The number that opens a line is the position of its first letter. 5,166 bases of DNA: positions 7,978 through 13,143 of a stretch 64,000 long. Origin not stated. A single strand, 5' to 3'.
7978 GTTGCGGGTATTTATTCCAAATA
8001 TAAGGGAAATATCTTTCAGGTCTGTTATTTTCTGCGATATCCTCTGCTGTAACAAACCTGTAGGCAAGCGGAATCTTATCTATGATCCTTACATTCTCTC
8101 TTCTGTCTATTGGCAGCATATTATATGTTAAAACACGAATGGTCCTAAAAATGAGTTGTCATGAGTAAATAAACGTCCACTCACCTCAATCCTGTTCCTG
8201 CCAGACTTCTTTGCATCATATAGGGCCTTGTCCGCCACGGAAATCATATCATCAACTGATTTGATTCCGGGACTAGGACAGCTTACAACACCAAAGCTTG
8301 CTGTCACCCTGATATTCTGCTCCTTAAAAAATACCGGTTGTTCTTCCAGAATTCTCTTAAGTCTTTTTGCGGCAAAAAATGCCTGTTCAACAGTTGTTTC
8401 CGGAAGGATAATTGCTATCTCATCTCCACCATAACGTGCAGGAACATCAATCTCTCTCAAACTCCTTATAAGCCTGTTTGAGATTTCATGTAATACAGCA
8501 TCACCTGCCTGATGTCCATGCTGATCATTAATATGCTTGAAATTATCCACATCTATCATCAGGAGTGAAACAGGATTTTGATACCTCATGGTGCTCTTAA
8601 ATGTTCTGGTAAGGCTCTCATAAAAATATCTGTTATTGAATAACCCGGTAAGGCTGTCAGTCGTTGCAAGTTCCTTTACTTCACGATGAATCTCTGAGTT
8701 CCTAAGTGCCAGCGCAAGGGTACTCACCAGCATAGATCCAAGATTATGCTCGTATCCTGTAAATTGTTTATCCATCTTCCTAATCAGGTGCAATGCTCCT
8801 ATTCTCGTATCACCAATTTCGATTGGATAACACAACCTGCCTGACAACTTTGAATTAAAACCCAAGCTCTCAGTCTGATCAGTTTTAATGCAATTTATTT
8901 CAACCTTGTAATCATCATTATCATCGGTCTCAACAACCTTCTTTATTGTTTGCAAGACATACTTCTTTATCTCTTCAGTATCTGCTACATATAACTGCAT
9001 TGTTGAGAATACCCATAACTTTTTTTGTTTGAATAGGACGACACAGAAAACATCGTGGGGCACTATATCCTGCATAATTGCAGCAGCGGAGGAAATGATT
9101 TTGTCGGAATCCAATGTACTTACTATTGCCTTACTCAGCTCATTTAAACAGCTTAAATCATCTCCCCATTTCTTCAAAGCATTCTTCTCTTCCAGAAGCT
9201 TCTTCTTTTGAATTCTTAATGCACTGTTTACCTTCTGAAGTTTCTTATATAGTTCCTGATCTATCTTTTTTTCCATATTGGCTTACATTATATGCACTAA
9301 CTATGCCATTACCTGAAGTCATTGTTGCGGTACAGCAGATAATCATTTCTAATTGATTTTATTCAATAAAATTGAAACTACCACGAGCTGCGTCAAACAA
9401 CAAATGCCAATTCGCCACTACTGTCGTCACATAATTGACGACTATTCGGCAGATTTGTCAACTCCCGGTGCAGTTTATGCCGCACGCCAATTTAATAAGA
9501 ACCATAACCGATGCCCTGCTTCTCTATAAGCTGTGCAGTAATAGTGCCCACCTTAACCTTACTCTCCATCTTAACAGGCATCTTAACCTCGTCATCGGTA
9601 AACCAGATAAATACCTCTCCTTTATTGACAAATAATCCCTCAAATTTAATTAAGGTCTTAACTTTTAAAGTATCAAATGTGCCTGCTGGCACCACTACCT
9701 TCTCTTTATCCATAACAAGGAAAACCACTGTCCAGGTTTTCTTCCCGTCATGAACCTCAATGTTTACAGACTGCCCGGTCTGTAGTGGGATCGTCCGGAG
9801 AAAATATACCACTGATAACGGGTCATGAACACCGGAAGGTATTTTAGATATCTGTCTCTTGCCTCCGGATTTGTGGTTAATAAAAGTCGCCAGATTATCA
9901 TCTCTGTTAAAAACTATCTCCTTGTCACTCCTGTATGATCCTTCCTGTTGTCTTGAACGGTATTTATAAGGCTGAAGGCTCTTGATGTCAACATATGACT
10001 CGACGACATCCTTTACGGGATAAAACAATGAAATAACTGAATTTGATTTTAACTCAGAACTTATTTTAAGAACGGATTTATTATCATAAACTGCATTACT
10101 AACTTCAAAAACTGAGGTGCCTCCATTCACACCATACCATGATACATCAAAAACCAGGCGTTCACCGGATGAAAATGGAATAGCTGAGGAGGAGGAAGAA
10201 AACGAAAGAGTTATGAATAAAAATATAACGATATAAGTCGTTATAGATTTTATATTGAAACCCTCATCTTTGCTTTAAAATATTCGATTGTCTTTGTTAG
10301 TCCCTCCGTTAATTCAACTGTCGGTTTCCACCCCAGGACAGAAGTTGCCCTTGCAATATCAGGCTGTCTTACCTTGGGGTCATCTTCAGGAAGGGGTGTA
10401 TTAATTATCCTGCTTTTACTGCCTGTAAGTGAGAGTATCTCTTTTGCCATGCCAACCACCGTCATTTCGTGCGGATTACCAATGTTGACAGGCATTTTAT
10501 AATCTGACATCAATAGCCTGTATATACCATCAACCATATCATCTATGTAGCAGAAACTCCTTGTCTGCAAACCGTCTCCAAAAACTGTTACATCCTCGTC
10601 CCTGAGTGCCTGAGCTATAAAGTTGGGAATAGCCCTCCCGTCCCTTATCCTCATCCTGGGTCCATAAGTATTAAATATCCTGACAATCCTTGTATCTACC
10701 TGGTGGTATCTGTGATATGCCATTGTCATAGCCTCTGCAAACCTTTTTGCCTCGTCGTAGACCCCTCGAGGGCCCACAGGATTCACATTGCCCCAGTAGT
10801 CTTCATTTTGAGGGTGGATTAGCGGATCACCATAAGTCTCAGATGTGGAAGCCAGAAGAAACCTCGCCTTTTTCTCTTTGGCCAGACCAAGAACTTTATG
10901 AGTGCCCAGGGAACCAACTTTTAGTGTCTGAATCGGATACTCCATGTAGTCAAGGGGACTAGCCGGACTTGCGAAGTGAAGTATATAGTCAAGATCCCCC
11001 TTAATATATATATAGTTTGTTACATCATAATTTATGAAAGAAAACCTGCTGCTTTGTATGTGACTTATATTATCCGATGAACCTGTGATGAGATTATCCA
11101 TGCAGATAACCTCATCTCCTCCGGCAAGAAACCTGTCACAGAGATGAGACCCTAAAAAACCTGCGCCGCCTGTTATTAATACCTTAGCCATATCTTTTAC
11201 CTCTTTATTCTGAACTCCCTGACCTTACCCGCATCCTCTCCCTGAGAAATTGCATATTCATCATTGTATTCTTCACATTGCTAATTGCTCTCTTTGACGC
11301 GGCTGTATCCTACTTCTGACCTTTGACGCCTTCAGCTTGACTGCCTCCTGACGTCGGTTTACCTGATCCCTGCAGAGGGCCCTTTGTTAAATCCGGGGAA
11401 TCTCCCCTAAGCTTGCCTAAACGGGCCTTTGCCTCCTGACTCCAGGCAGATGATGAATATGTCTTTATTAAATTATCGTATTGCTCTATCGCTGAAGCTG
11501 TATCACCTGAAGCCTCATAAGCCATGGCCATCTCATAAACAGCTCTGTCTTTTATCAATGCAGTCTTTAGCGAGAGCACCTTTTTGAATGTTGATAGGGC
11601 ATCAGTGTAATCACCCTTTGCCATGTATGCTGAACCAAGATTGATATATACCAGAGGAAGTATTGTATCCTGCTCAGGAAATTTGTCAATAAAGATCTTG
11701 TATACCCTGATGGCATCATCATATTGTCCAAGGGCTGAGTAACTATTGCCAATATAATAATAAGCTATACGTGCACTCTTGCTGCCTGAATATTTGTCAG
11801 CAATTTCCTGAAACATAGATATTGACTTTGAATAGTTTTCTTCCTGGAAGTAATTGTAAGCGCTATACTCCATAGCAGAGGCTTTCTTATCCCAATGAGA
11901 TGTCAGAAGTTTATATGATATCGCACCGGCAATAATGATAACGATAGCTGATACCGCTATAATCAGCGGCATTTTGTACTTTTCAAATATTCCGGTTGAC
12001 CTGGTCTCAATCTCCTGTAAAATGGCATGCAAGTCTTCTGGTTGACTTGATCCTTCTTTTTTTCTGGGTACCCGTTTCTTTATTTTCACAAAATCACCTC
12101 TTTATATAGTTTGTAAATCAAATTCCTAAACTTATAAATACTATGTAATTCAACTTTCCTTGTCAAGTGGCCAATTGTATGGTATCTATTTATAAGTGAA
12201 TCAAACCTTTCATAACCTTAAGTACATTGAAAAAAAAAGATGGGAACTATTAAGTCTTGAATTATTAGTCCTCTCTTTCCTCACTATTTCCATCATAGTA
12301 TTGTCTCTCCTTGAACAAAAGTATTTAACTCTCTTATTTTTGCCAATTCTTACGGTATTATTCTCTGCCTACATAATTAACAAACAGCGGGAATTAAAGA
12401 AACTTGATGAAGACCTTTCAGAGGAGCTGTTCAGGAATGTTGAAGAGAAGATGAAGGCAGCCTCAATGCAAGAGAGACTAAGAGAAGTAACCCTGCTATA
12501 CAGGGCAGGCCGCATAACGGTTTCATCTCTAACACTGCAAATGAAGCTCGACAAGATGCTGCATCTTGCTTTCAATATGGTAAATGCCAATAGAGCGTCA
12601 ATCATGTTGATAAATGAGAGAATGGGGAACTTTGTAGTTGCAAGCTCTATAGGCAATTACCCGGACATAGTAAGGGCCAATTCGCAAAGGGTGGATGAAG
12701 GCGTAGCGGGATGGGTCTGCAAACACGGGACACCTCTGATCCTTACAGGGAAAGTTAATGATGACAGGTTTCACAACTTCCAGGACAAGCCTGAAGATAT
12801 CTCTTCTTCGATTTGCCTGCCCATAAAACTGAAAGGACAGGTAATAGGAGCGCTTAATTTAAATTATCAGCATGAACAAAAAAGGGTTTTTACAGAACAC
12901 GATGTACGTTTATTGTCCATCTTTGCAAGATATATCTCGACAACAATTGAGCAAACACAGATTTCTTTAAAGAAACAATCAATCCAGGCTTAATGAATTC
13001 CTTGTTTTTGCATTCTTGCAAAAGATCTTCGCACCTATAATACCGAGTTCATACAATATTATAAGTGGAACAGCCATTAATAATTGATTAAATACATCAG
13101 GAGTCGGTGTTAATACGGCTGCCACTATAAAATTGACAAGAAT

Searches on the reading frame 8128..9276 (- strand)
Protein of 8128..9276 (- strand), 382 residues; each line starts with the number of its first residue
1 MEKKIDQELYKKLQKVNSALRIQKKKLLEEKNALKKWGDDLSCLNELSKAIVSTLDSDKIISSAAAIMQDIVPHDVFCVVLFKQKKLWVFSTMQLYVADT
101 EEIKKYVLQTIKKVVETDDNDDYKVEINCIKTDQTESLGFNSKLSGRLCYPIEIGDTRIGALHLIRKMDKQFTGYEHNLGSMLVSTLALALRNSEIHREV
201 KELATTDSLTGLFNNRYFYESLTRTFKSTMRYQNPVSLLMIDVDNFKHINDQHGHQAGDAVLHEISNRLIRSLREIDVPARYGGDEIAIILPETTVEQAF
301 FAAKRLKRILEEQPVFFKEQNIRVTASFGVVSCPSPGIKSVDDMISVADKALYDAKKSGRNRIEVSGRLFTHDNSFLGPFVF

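Call 64: search_protein_families(library=pfam, proteins=[window:8128-9276:-], max_evalue=0.00001)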
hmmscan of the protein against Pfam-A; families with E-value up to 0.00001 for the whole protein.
window:8128-9276:- (382 aa): 1 family
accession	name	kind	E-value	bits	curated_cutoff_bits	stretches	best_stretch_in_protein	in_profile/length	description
PF00990.26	GGDEF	-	1.2e-47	162.1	23.8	1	204-362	1-161/161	Diguanylate cyclase, GGDEF domain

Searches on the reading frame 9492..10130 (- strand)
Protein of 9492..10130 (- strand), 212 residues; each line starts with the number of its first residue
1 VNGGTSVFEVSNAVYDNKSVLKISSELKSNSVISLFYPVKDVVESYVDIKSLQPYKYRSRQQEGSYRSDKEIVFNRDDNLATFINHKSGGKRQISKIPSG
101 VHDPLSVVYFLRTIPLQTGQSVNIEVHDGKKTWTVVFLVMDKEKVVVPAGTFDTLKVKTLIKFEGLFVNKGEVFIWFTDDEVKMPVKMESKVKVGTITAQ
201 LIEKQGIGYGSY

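Call 64: search_protein_families(library=pfam, proteins=[window:9492-10130:-], max_evalue=0.00001)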
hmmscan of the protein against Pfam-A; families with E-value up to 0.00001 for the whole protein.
window:9492-10130:- (212 aa): 1 family
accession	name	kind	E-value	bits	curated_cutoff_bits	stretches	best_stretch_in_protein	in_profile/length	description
PF11306.15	DUF3108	-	1.7e-42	146.1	26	1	4-201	12-208/209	Protein of unknown function (DUF3108)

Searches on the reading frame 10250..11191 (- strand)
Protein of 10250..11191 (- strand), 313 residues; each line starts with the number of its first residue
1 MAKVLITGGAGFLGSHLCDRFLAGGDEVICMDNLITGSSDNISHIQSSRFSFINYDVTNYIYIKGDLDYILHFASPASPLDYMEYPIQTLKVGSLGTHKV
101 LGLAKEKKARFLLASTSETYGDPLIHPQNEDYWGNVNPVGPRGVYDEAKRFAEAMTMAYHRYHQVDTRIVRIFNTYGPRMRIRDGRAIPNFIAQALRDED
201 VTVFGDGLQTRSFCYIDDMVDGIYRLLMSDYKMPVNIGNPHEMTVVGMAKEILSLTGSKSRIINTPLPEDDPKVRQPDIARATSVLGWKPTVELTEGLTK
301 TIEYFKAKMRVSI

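Call 64: search_protein_families(library=pfam, proteins=[window:10250-11191:-], max_evalue=0.00001)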
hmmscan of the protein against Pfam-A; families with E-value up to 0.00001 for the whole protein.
window:10250-11191:- (313 aa): 5 families
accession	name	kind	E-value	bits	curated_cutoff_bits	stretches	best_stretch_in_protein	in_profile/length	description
PF01370.27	Epimerase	-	1.9e-48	165.4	20.9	1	4-238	1-240/240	NAD dependent epimerase/dehydratase family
PF16363.11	GDP_Man_Dehyd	-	2.8e-47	162.2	27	1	5-300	1-331/332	GDP-mannose 4,6 dehydratase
PF01073.25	3Beta_HSD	-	9.2e-09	35.2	22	1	5-217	1-219/280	3-beta hydroxysteroid dehydrogenase/isomerase family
PF02719.21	Polysacc_synt_2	-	7.9e-07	29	20.2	0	139-261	132-252/293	Polysaccharide biosynthesis protein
PF07993.18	NAD_binding_4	-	6.2e-06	26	20.1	0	79-172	98-204/258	Male sterility protein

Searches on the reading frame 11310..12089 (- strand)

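Call 64: search_protein_families(library=pfam, proteins=[window:11310-12089:-], max_evalue=0.00001)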
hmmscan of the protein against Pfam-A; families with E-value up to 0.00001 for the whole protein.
window:11310-12089:- (259 aa): 11 families
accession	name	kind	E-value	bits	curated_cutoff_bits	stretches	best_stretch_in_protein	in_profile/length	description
PF13174.12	TPR_6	-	1e-20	73.3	26.3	1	109-139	2-32/33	Tetratricopeptide repeat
PF07719.23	TPR_2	-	8.2e-19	66.6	27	0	146-174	2-30/34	Tetratricopeptide repeat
PF13428.12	TPR_14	-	3e-15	55.6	23.5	0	182-224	2-44/44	Tetratricopeptide repeat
PF00515.34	TPR_1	-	3.9e-15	55.4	27.8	0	147-174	3-30/34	Tetratricopeptide repeat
PF13432.12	TPR_16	-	2.1e-13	50.9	32.7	1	114-172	4-58/65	Tetratricopeptide repeat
PF13424.12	TPR_12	-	6.4e-13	49.1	30.1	0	147-204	5-68/77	Tetratricopeptide repeat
PF13176.12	TPR_7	-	8.8e-13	47.7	27.9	0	148-175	2-29/36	Tetratricopeptide repeat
PF13181.12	TPR_8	-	1.2e-10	41.2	25.7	0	147-175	3-31/34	Tetratricopeptide repeat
PF14559.12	TPR_19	-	2.1e-10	41.2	25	0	156-213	2-57/68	Tetratricopeptide repeat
PF09976.15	TPR_21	-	4.4e-08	33.5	25.5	1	35-171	4-139/193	Tetratricopeptide repeat-like domain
PF13414.12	TPR_11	-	2.7e-07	30.6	26.8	0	152-175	1-24/42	TPR repeat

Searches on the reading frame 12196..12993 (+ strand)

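Call 64: search_protein_families(library=pfam, proteins=[window:12196-12993:+], max_evalue=0.00001)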
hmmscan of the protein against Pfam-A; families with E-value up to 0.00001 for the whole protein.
window:12196-12993:+ (265 aa): 3 families
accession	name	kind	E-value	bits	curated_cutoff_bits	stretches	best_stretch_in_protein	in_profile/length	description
PF01590.32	GAF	-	2.2e-15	57.8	22.4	1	115-251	3-133/133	GAF domain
PF13185.12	GAF_2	-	1.7e-14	54.7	28.6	1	118-252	8-136/136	GAF domain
PF13492.12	GAF_3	-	3.2e-14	53.9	27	1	116-253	4-129/129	GAF domain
